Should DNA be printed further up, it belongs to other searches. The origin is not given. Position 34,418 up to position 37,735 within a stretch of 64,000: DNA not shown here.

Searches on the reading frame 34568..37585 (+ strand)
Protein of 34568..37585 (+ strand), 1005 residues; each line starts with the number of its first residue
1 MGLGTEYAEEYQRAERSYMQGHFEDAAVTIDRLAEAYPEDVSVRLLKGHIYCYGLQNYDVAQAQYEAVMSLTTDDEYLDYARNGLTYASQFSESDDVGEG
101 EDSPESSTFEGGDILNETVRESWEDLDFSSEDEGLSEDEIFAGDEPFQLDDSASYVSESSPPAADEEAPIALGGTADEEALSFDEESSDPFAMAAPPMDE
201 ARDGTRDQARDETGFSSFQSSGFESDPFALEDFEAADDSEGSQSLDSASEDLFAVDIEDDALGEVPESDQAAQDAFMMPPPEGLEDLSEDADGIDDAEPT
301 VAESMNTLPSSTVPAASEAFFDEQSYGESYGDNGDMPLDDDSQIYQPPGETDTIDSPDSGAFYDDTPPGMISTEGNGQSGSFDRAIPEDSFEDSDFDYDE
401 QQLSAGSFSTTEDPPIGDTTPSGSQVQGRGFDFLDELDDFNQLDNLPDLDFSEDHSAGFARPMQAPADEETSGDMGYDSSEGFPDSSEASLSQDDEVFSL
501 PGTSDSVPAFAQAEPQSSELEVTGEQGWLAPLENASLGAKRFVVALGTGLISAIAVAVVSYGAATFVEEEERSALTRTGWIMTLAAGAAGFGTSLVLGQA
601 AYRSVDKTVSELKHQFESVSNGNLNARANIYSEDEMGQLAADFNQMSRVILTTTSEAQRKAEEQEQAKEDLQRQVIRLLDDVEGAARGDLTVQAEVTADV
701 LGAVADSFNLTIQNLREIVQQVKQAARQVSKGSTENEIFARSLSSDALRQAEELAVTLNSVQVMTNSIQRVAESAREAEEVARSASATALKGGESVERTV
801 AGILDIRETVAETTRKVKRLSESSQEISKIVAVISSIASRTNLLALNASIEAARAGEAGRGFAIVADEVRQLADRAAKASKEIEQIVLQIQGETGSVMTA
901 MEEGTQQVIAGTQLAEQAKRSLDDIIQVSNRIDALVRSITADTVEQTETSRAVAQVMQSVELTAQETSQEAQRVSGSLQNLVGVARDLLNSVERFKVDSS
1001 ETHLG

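Call 8: search_protein_families(library=pfam, proteins=[window:34568-37585:+])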
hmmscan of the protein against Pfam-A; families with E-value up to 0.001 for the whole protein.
window:34568-37585:+ (1005 aa): 2 families
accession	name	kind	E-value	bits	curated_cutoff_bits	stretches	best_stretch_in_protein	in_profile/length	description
PF00015.26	MCPsignal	-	3.6e-41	141.3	34.6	1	780-960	2-168/172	Methyl-accepting chemotaxis protein (MCP) signalling domain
PF00672.30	HAMP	-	8.8e-10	39.2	25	1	610-648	11-49/53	HAMP domain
